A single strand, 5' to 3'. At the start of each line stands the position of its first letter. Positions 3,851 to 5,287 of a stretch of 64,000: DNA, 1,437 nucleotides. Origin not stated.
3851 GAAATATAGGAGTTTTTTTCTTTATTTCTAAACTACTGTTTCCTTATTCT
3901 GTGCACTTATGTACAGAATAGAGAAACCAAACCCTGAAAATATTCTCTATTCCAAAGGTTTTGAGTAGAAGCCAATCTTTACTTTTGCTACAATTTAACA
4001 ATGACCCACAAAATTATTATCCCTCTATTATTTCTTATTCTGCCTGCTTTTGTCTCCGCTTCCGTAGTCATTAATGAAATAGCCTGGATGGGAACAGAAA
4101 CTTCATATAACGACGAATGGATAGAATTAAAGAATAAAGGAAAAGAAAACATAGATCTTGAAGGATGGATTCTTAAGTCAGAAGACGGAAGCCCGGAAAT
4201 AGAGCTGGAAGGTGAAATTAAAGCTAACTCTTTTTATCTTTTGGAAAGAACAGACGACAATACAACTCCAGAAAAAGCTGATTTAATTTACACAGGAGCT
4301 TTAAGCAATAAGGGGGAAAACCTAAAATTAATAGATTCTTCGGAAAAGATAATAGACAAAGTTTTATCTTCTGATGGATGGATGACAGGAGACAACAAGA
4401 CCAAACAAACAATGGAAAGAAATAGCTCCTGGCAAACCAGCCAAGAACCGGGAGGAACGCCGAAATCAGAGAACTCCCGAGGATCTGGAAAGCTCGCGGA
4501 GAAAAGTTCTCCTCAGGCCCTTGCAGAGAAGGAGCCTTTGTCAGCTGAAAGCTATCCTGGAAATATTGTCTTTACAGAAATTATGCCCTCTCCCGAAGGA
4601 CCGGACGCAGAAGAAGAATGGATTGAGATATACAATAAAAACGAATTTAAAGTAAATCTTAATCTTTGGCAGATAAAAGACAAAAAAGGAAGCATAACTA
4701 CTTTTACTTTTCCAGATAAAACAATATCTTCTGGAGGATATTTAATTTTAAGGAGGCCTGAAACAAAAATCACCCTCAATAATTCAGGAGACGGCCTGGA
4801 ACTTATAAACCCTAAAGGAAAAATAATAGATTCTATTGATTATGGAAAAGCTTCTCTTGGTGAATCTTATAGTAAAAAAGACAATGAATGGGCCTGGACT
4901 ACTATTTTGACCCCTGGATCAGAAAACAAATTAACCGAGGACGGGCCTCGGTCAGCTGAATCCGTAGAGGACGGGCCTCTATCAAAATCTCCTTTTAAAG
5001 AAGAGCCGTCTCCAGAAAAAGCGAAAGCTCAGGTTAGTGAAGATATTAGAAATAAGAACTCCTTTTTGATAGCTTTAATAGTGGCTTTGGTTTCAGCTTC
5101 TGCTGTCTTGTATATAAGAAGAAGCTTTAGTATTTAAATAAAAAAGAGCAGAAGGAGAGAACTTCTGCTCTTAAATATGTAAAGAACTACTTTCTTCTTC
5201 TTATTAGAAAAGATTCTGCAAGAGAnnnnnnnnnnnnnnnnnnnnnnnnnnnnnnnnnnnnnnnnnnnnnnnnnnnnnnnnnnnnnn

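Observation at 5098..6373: Roughly 105-bp imperfect direct repeat bracketing a single GC-rich gene: an insertion signature without a transposase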

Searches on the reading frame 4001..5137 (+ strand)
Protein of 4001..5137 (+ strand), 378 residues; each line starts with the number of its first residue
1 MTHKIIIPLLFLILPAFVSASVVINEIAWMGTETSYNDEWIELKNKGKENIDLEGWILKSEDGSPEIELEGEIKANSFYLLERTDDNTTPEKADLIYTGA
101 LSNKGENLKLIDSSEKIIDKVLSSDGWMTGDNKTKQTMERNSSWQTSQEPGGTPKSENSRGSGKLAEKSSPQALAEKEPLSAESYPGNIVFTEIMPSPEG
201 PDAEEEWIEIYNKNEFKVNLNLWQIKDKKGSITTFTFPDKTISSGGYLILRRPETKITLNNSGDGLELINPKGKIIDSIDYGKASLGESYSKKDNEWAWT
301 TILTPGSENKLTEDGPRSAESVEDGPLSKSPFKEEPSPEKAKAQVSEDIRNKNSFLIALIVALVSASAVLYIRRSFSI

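Call 7: search_protein_families(library=pfam, proteins=[window:4001-5137:+], max_evalue=0.1)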
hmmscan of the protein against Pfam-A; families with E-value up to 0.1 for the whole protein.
window:4001-5137:+ (378 aa): 2 families
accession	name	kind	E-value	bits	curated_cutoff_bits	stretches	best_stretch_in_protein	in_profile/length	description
PF00932.25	LTD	-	4.1e-33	114.4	34.3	2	184-282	3-108/109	Lamin Tail Domain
PF17880.6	Yos9_DD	-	0.076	13.6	30.5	0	75-110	13-47/128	Yos9 dimerzation domain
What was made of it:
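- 4001..5137 (+): Lamin-tail-domain (LTD) surface protein gene. It is a conserved Patescibacteria gene in the block tsaE - T2SS ATPase - ruvB - LTD. Its last 36 nt form the left part of repeat copy A. PF00932, E=4e-33 (call 7).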

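Call 8: search_protein_families(library=ncbifam, proteins=[window:4001-5137:+], max_evalue=0.1)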
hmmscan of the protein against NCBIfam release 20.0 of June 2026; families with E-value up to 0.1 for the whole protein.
window:4001-5137:+ (378 aa): 1 family
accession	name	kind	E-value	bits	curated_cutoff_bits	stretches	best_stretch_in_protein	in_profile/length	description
NF033680.1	exonuc_ExeM-GG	exception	5.6e-05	21.4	1300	1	14-145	18-149/884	extracellular exonuclease ExeM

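Call 12: find_encoding_contigs(protein=window:4001-5134:+, flank=6000, max_places=10)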
Protein window:4001-5134:+ (378 aa): no gene with exactly this product is on record in the collection.

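Call 36: find_homologous_proteins(query=window:4001-5134:+, max_evalue=0.001)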
Query window:4001-5134:+ (378 aa): 2393 proteins with E <= 0.001 among 7453 candidates; the best 120 are listed.
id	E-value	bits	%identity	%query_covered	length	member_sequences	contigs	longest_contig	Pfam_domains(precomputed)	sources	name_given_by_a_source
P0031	4.6e-244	827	100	100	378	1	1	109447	PF00932.26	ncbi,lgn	-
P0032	5.9e-140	485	48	89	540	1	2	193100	PF00932.26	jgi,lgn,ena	-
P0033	1.2e-131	457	35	95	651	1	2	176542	PF11617.14,PF00932.26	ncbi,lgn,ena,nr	ncbi:lamin tail domain-containing protein [Patescibacteria group bacterium]|nr:lamin tail domain-con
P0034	5.1e-130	452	45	80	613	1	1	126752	PF11617.14,PF00932.26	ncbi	ncbi:lamin tail domain-containing protein [Patescibacteria group bacterium]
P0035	1.8e-122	427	46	77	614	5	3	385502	PF00932.26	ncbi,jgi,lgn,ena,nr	ncbi:MAG TPA: hypothetical protein ENI19_00925 [Candidatus Nealsonbacteria bacterium]|nr:hypothetica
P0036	3.3e-116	406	48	81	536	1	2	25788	PF00932.26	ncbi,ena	-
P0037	5.9e-111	389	51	99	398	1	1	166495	PF00932.26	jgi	-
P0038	1.0e-110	388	52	99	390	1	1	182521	PF00932.26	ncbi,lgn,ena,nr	ncbi:lamin tail domain-containing protein [Patescibacteria group bacterium]|nr:lamin tail domain-con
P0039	2.0e-109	384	53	96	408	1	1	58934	PF00932.26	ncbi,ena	-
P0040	4.0e-109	383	51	98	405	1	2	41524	PF00932.26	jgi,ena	-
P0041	1.0e-108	382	52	100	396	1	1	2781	PF00932.26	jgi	-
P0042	3.0e-108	380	55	95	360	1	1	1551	PF00932.26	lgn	-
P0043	6.0e-108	379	53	98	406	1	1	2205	PF00932.26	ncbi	-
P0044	1.2e-106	375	51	97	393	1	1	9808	PF00932.26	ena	-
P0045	3.9e-106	373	50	98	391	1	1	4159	PF00932.26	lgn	-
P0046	1.4e-105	371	51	95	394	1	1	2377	PF00932.26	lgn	-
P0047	2.0e-105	371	53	98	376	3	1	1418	PF00932.26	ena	-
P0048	6.4e-105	369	50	99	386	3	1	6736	PF00932.26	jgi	-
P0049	8.3e-105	369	51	98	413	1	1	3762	PF00932.26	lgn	-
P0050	1.1e-104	368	51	99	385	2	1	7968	PF00932.26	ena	-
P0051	2.2e-104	367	53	95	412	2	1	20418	PF00932.26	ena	-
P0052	3.0e-104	367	51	98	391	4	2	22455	PF00932.26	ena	-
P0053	3.3e-104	367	51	99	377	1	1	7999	PF00932.26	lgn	-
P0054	5.7e-104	366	51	96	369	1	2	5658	PF00932.26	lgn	-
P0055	1.3e-103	365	52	96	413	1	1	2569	PF00932.26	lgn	-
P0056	1.6e-103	365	49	98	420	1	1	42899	PF00932.26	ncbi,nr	ncbi:MAG: lamin tail domain-containing protein [Patescibacteria group bacterium]|nr:lamin tail domai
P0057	1.9e-103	364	50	99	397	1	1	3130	PF00932.26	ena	-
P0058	4.1e-103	363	51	96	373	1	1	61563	PF00932.26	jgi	-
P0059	5.8e-103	363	52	96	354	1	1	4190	PF00932.26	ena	-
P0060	9.3e-103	362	53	92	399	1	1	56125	PF00932.26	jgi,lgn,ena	-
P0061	9.6e-103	362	58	76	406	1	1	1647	PF00932.26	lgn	-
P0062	1.8e-102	361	52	95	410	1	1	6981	PF00932.26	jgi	-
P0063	2.1e-102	361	52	98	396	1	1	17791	PF00932.26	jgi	jgi:hypothetical protein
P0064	3.4e-102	360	51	98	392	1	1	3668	PF00932.26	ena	-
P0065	7.9e-102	359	52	90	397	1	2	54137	PF00932.26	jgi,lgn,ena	-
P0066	9.1e-102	359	42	83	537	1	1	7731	PF00932.26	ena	-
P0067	1.5e-101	358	49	99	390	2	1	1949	PF00932.26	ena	-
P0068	1.7e-100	355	48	100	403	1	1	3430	PF00932.26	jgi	-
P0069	3.2e-100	354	49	99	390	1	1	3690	PF00932.26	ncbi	-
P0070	4.8e-100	353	52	97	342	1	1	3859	PF00932.26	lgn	-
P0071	8.7e-100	352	47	99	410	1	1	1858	PF00932.26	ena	-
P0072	2.3e-99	351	48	99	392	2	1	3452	PF00932.26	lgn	-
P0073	2.5e-99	351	47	97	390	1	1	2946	PF00932.26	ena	-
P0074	2.8e-99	351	54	78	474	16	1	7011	PF00932.26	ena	-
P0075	3.7e-99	350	47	99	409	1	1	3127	PF00932.26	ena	-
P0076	5.1e-99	350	56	78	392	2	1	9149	PF00932.26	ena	-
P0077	5.5e-99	350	50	98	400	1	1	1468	PF00932.26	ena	-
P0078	6.1e-99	350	51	94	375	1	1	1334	PF00932.26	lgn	-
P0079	6.3e-99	349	50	98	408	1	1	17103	PF00932.26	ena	-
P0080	6.8e-99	349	48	99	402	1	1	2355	PF00932.26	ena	-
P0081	1.3e-98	349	49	95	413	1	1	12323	PF00932.26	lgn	-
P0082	1.3e-98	348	55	83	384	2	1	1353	PF00932.26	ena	-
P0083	1.4e-98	348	49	98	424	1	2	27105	PF00932.26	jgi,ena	-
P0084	1.5e-98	348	49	94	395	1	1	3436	PF00932.26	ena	-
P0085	2.1e-98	348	56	77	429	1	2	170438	PF00932.26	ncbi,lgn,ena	-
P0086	2.4e-98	348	54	82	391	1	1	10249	PF00932.26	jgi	-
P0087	3.1e-98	347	50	95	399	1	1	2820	PF00932.26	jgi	jgi:hypothetical protein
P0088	4.2e-98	347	46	99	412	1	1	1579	PF00932.26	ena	-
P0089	4.4e-98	347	47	98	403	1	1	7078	PF00932.26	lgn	-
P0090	5.0e-98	347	49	95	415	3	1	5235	PF00932.26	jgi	-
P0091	5.1e-98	347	46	99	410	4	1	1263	PF00932.26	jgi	-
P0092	5.5e-98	346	51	97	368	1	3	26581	PF00932.26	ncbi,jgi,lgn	-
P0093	5.7e-98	346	48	98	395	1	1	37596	PF00932.26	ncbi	-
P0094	7.3e-98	346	48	99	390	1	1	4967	PF00932.26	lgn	-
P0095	8.7e-98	346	48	97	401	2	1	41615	PF00932.26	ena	-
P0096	8.8e-98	346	47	96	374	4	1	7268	PF00932.26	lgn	-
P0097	1.1e-97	345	46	99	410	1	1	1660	PF00932.26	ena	-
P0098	1.2e-97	345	48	98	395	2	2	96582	PF00932.26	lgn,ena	-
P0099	1.2e-97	345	49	98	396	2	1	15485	PF00932.26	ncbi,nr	ncbi:MAG: lamin tail domain-containing protein [bacterium]|nr:lamin tail domain-containing protein [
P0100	1.5e-97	345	50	95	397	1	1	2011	PF00932.26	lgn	-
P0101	2.1e-97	344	49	94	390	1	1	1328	PF00932.26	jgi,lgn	-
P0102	2.8e-97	344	49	94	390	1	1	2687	PF00932.26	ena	-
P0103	3.8e-97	344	47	98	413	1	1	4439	PF00932.26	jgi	jgi:hypothetical protein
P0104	4.1e-97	344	46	98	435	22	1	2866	PF00932.26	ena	-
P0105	4.7e-97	343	50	94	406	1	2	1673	PF00932.26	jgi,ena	-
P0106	5.0e-97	343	51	82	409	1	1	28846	PF00932.26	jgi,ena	-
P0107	5.0e-97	343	48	96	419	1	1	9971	PF00932.26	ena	-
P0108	5.4e-97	343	49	98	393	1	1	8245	PF00932.26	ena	-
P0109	5.9e-97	343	47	97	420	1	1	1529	PF00932.26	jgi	-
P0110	6.5e-97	343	49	94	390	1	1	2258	PF00932.26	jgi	-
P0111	8.7e-97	342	48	98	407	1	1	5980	PF00932.26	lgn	-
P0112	1.0e-96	342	49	94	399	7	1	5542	PF00932.26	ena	-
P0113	1.1e-96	342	48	99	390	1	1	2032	PF00932.26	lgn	-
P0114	1.2e-96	342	49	98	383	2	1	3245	PF00932.26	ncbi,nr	ncbi:MAG: lamin tail domain-containing protein [bacterium]|nr:lamin tail domain-containing protein [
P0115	1.5e-96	342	51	97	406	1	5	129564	PF00932.26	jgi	jgi:hypothetical protein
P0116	1.7e-96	342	49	98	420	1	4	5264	PF00932.26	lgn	-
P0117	1.7e-96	342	47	99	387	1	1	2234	PF00932.26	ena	-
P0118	1.7e-96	341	46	99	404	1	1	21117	PF00932.26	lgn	-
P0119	1.9e-96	341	48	98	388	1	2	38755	PF00932.26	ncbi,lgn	-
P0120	2.1e-96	341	48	98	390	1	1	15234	PF00932.26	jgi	-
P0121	2.9e-96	341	51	94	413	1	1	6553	PF00932.26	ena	-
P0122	3.2e-96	341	48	98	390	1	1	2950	PF00932.26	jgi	-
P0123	3.7e-96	340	46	99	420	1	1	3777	PF00932.26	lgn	-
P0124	3.8e-96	340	55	83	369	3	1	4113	PF00932.26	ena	-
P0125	4.3e-96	340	50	95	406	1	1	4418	PF00932.26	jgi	-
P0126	4.9e-96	340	45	100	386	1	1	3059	PF00932.26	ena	-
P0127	5.0e-96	340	46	100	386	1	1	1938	PF00932.26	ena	-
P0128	5.1e-96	340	46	96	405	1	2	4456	PF00932.26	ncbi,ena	-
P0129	6.0e-96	340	55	77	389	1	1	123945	PF00932.26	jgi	-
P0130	6.3e-96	340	55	80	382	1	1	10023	PF00932.26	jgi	-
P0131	6.9e-96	339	49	93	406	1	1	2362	PF00932.26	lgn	-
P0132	7.2e-96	339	46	99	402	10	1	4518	PF00932.26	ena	-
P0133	8.4e-96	339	47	100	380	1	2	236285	PF00932.26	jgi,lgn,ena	-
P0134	9.4e-96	339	47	98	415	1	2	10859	PF00932.26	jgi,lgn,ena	-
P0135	9.5e-96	339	50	90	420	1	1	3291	PF00932.26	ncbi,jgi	jgi:hypothetical protein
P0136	9.5e-96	339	48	100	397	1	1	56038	PF00932.26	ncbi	-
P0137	9.8e-96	339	47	98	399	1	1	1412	PF00932.26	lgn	-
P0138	1.1e-95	339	47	95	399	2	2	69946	PF00932.26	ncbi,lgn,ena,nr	ncbi:lamin tail domain-containing protein [Candidatus Parcubacteria bacterium]|nr:lamin tail domain-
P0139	1.2e-95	339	46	97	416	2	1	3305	PF00932.26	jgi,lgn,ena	-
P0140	1.2e-95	339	47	98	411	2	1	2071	PF00932.26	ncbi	-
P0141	1.2e-95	339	49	87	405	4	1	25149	PF00932.26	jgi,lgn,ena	-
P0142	1.3e-95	339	45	99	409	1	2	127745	PF00932.26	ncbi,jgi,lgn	-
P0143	1.4e-95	338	48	96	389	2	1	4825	PF00932.26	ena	-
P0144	1.5e-95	338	48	94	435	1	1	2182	PF00932.26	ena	-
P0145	1.6e-95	338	46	94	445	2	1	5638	PF00932.26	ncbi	-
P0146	1.8e-95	338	51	92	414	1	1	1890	PF00932.26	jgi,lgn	jgi:hypothetical protein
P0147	1.9e-95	338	46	98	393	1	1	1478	PF00932.26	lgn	-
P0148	1.9e-95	338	48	94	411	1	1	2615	PF00932.26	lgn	-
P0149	2.1e-95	338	47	95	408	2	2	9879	PF00932.26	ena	-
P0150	2.3e-95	338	47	99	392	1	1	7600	PF00932.26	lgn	-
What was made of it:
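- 4001..5137 (+): 2393 homologues, named Patescibacteria, Parcubacteria or Nealsonbacteria (call 36).
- Tried and rejected: LTD relatives reach at most 58% (call 36).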

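Call 39: find_encoding_contigs(protein=P0038, flank=10000, max_places=2)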
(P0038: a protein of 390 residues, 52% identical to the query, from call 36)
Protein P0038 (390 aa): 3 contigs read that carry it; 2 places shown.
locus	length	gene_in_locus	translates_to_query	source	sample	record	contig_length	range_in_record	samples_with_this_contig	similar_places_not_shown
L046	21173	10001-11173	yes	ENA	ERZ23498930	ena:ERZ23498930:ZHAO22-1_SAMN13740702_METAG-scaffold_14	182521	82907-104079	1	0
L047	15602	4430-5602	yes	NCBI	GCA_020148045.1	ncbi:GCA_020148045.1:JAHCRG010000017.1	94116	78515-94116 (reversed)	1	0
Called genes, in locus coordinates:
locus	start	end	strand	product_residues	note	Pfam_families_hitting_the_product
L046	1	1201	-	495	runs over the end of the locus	PF02310:B12-binding (weak), PF04055:Radical_SAM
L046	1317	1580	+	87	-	PF01649:Ribosomal_S20p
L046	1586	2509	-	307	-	PF21694:DNA_pol3_delta_C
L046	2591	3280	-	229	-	-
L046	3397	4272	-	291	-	PF01149:Fapy_DNA_glyco, PF05833:NFACT_N (weak), PF06831:H2TH, PF06827:zf-FPG_IleRS (weak)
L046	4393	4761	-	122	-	PF00072:Response_reg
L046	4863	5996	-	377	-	PF00512:HisKA, PF02518:HATPase_c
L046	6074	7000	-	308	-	PF02739:5_3_exonuc_N, PF01367:5_3_exonuc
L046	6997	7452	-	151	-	PF02367:TsaE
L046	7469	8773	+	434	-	PF00437:T2SSE, PF25199:nSTAND_NTPase5 (weak)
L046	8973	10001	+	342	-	PF05496:RuvB_N, PF00004:AAA, PF07728:AAA_5 (faint), PF17864:AAA_lid_4, PF05491:WHD_RuvB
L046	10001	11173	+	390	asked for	PF00932:LTD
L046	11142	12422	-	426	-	PF07470:Glyco_hydro_88 (faint), PF07944:Beta-AFase-like_GH127_cat (faint), PF25840:Ulvan_lyase_N (weak), PF06662:C5-epim_C (faint), PF03663:Glyco_hydro_76, PF06917:Pectate_lyase_2 (faint)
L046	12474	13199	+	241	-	PF20772:TACO1_YebC_N, PF01709:Transcrip_reg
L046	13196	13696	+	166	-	PF02075:RuvC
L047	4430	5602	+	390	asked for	PF00932:LTD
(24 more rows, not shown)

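Call 40: find_encoding_contigs(protein=P0037, flank=10000, max_places=2)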
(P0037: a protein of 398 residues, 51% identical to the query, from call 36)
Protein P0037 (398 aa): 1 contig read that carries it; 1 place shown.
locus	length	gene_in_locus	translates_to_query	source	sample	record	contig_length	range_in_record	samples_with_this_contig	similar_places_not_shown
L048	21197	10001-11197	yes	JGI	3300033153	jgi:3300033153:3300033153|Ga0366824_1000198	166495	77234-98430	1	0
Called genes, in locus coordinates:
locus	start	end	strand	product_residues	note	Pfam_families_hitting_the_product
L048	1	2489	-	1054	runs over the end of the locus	-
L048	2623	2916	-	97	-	-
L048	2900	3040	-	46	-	-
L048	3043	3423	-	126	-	PF00072:Response_reg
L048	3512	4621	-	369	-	PF00989:PAS (faint), PF13426:PAS_9 (weak), PF00512:HisKA, PF02518:HATPase_c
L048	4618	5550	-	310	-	PF02739:5_3_exonuc_N, PF01367:5_3_exonuc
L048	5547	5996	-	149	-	PF02367:TsaE, PF07693:KAP_NTPase (weak)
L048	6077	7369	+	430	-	PF00437:T2SSE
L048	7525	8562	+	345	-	PF05496:RuvB_N, PF00004:AAA, PF07728:AAA_5 (faint), PF17864:AAA_lid_4, PF05491:WHD_RuvB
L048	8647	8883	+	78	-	-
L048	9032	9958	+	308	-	PF01381:HTH_3 (weak), PF02661:Fic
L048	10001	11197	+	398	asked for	PF00932:LTD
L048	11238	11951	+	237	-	PF20772:TACO1_YebC_N, PF01709:Transcrip_reg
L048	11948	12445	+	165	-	PF02075:RuvC, PF04848:Pox_A22 (weak)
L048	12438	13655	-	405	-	PF00579:tRNA-synt_1b, PF22421:SYY_C-terminal, PF01479:S4 (weak)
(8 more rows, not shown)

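Call 42: find_related_loci(query=window:4001-5134:+, collection=metagenome_contigs, flank=10000)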
Query window:4001-5134:+ (378 aa) in metagenome_contigs; peptide patterns used: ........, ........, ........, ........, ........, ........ (x = any residue, [..] = any of these).
600 stretches matched a pattern (row limit reached: there are more); 438 encode a relative of the query (tblastn E <= 1e-3); the best 80 are kept; 80 distinct loci.
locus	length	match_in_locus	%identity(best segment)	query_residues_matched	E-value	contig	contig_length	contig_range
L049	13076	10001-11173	51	6-375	4e-115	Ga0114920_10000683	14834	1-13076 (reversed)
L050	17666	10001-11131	52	5-374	7e-112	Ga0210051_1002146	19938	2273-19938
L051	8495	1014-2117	53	5-374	1e-111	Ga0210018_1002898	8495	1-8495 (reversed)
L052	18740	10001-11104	53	5-374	2e-111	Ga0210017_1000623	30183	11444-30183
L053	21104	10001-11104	53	5-374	2e-111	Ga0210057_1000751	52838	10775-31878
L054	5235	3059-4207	49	19-377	2e-105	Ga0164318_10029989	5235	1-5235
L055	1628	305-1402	50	22-376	2e-112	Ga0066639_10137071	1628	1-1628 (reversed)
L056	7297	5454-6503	52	14-353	3e-101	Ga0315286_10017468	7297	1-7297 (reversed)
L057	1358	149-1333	46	16-374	1e-109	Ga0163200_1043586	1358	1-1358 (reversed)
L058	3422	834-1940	49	22-378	1e-102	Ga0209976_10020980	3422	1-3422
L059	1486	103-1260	48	4-377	3e-108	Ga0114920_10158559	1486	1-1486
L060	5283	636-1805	47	1-374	9e-101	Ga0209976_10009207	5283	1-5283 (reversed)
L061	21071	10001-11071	49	20-373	2e-100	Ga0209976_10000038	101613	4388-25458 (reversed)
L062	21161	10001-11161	47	9-376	1e-100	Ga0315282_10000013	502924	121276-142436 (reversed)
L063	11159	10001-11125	48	4-366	7e-100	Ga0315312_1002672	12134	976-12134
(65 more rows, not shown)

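Call 80: find_encoding_contigs(protein=P0031, flank=10000, max_places=10)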
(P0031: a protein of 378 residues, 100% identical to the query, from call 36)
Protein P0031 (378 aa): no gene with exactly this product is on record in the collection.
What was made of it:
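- Tried and rejected: Exact look-up of the LTD protein found no record (calls 12, 80).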
